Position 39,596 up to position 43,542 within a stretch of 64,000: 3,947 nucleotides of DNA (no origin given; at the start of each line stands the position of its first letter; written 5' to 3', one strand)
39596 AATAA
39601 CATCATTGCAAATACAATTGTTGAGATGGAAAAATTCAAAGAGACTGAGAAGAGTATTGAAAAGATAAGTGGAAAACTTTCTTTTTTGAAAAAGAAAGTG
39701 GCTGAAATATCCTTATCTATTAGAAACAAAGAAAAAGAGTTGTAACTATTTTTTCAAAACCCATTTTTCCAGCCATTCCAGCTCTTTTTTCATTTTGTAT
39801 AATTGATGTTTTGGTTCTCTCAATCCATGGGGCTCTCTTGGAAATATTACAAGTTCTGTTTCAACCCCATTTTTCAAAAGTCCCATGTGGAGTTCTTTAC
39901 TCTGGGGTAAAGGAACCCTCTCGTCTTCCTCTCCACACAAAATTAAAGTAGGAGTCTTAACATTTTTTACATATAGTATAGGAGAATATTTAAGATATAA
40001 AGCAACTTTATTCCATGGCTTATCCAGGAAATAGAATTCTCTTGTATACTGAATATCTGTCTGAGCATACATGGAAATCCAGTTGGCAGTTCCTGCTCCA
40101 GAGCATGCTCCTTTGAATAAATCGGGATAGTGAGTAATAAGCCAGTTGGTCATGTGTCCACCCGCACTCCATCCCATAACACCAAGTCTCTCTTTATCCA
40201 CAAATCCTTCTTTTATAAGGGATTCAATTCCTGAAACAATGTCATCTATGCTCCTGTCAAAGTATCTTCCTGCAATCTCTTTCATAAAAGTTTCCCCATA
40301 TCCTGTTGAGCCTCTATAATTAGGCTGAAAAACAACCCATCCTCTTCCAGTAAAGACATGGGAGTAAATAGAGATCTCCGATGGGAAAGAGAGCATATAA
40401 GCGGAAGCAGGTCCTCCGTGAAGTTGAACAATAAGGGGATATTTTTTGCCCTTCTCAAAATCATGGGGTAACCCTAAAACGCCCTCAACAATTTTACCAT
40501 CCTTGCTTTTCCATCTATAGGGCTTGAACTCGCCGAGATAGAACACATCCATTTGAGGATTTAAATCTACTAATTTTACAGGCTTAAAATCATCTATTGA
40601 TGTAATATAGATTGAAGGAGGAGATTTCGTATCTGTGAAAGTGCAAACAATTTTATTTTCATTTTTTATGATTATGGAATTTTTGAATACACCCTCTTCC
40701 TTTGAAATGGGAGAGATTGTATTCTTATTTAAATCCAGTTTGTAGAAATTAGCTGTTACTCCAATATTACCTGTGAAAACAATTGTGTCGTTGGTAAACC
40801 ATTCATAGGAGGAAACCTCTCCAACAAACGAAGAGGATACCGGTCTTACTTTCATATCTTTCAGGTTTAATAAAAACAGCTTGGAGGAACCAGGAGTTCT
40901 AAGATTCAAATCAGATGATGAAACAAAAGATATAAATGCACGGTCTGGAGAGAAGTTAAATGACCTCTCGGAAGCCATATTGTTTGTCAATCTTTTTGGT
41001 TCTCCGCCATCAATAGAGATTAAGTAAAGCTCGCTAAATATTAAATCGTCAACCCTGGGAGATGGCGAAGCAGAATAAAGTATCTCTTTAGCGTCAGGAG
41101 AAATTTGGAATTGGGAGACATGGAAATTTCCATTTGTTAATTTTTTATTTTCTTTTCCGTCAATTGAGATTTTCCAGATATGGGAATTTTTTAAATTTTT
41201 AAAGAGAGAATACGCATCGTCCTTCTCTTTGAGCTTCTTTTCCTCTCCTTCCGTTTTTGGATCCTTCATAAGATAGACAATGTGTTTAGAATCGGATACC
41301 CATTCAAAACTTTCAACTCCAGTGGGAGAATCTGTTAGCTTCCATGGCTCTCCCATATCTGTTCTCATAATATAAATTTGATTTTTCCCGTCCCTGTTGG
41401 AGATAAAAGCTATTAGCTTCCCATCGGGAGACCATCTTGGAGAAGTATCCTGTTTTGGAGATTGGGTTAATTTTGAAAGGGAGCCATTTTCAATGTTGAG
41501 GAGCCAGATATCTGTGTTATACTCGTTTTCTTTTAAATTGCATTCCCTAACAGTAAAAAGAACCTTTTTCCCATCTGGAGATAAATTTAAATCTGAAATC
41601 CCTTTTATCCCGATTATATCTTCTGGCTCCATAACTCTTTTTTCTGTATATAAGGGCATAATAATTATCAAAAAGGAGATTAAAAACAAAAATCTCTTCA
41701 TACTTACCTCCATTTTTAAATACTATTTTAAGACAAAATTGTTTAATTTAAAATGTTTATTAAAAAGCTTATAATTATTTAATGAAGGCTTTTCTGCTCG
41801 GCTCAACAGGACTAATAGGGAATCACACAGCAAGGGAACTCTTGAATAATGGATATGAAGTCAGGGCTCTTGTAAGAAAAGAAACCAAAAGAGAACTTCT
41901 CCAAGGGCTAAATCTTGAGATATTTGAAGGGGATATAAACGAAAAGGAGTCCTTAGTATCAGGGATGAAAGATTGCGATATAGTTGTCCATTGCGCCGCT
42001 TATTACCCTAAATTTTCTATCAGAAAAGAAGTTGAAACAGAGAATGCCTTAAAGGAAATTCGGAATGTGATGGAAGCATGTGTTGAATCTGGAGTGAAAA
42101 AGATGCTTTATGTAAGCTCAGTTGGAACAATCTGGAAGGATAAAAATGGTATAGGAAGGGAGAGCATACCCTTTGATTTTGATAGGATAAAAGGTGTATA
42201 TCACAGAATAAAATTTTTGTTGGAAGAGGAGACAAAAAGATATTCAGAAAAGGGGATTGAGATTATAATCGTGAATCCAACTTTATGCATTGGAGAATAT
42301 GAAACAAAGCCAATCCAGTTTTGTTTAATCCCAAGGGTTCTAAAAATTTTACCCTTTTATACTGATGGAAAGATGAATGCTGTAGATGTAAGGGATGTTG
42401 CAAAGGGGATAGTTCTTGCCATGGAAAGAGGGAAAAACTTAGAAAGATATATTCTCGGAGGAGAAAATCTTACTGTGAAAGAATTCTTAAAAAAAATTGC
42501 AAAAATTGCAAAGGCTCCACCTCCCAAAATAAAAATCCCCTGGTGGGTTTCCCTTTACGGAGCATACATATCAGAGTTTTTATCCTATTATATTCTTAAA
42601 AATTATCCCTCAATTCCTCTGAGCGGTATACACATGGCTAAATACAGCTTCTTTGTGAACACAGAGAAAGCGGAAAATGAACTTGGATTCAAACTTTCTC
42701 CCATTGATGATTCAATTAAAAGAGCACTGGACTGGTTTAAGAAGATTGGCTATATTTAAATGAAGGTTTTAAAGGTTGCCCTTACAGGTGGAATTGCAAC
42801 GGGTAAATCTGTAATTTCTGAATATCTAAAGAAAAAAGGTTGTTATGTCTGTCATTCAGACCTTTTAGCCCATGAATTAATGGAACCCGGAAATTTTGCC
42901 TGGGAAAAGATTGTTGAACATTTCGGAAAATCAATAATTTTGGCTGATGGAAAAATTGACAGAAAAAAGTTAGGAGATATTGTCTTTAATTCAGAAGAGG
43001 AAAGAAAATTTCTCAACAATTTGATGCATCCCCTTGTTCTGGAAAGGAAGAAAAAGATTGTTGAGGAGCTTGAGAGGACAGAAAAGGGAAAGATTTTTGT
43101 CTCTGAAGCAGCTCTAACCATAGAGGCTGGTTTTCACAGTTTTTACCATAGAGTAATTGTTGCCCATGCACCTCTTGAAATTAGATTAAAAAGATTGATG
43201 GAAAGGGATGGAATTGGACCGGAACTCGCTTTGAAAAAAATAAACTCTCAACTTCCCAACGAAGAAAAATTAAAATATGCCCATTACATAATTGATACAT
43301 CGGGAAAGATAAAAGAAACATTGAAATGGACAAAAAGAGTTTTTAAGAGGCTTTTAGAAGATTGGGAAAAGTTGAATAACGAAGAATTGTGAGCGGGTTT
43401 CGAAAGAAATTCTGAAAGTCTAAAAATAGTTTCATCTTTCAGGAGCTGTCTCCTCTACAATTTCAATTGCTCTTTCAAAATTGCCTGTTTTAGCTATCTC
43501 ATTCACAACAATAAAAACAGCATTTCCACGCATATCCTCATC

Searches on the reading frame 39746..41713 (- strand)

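Call 55: search_protein_families(library=pfam, proteins=[window:39746-41713:-], max_evalue=0.00001)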
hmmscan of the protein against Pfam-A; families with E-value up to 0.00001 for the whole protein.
window:39746-41713:- (655 aa): 5 families
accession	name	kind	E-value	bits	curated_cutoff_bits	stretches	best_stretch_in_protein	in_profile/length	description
PF00326.27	Peptidase_S9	-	2.2e-56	191.1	22.6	1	452-652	8-210/213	Prolyl oligopeptidase family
PF00930.27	DPPIV_N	-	1.5e-17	63.8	22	2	138-262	233-345/354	Dipeptidyl peptidase IV (DPP IV) N-terminal region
PF07676.18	PD40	-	3.6e-17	62.3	20.9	1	80-115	2-38/38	WD40-like Beta Propeller Repeat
PF20434.5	BD-FAE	-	4.5e-15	56.2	26.8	1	421-610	9-213/215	BD-FAE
PF01738.24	DLH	-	7.3e-10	39.2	21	1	457-642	40-200/217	Dienelactone hydrolase family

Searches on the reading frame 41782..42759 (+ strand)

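Call 56: search_protein_families(library=pfam, proteins=[window:41782-42759:+], max_evalue=0.00001)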
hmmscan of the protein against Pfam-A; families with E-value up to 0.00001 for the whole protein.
window:41782-42759:+ (325 aa): 8 families
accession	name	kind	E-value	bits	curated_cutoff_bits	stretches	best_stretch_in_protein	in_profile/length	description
PF01370.27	Epimerase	-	1.9e-26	93.4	20.9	1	4-225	2-239/240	NAD dependent epimerase/dehydratase family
PF13460.12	NAD_binding_10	-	1.4e-19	71.1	27.2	1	7-117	1-102/184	NAD(P)H-binding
PF01073.25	3Beta_HSD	-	1.3e-15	57.6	22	1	6-148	3-154/280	3-beta hydroxysteroid dehydrogenase/isomerase family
PF05368.20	NmrA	-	1.8e-13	51.2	27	1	5-116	7-109/298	NmrA-like family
PF16363.11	GDP_Man_Dehyd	-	1.3e-08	35.1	27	1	6-82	3-94/332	GDP-mannose 4,6 dehydratase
PF07993.18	NAD_binding_4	-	1.4e-07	31.4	20.1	0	62-174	86-212/258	Male sterility protein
PF04321.23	RmlD_sub_bind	-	9.9e-07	28.5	27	1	1-113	1-101/287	RmlD substrate binding domain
PF02719.21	Polysacc_synt_2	-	8.6e-06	25.6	20.2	0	7-113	5-128/293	Polysaccharide biosynthesis protein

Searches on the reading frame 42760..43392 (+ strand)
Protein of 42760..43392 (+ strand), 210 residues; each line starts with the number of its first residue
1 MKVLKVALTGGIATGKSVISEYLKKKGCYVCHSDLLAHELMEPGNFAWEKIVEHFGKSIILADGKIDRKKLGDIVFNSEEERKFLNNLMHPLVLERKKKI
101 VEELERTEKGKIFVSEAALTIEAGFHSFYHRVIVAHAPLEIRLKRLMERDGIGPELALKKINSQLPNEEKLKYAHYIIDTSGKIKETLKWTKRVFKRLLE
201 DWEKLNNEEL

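Call 56: search_protein_families(library=pfam, proteins=[window:42760-43392:+], max_evalue=0.00001)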
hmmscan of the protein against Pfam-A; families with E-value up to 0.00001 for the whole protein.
window:42760-43392:+ (210 aa): 1 family
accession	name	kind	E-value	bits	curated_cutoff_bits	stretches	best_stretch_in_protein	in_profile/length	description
PF01121.26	CoaE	-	1.9e-50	171.5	27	1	6-186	3-180/180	Dephospho-CoA kinase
